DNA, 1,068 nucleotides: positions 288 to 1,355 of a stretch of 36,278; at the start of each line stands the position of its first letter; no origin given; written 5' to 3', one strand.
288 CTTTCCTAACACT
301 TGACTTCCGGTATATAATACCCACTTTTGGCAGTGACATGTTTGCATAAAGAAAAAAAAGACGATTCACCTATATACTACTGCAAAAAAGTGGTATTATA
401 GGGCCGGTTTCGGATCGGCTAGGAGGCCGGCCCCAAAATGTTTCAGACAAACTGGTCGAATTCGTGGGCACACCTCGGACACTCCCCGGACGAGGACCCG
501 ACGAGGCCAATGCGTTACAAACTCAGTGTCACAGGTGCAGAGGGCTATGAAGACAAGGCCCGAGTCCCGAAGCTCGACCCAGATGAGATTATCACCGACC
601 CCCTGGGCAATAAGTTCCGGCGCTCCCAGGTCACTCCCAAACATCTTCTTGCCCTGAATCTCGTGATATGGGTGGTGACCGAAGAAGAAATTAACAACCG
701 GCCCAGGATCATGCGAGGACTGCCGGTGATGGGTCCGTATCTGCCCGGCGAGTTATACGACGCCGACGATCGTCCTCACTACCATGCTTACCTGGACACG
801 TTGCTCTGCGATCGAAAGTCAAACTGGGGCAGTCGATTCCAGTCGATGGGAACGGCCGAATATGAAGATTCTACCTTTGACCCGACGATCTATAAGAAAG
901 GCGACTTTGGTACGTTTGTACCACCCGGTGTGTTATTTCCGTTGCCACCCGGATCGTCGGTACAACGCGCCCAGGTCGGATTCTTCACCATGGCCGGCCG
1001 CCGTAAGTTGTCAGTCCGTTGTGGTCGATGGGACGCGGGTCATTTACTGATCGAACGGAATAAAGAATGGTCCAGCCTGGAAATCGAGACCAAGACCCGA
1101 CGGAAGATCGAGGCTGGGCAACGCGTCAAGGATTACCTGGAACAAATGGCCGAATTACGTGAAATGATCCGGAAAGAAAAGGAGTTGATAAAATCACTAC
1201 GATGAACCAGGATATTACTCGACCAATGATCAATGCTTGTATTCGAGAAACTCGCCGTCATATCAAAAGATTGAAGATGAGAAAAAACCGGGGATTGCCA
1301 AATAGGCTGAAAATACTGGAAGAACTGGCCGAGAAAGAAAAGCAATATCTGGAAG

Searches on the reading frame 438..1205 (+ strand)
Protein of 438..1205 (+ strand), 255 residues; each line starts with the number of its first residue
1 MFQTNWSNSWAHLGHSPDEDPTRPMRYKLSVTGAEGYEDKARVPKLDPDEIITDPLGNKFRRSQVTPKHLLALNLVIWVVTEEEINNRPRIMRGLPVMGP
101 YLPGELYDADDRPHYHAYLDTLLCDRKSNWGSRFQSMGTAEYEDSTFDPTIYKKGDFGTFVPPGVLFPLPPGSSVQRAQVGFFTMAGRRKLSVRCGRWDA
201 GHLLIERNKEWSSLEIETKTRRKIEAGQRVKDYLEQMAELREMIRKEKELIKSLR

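Call 13: search_protein_families(library=phrogs, proteins=[window:438-1205:+], max_evalue=0.001)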
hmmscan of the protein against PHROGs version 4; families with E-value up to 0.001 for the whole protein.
window:438-1205:+ (255 aa): 0 families

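Call 34: find_encoding_contigs(protein=window:438-1205:+, flank=10000, max_places=2)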
Protein window:438-1205:+ (255 aa): 6 contigs read that carry it; 2 places shown.
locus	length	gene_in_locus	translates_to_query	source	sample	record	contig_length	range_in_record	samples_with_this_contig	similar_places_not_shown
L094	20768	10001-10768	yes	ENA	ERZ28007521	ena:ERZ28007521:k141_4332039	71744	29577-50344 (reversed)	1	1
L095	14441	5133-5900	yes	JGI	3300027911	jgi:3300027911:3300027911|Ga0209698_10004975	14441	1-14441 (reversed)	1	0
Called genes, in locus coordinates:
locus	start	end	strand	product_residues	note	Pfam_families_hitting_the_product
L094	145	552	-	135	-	-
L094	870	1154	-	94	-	-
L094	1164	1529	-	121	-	-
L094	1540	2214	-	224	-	-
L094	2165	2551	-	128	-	PF00196:GerE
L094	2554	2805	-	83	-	-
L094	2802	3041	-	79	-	-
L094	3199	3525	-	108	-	-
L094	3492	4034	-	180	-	-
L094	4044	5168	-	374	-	-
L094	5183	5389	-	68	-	-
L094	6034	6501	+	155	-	-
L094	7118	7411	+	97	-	-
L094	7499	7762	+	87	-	-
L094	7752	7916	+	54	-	-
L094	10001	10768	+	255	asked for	-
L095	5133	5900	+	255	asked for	-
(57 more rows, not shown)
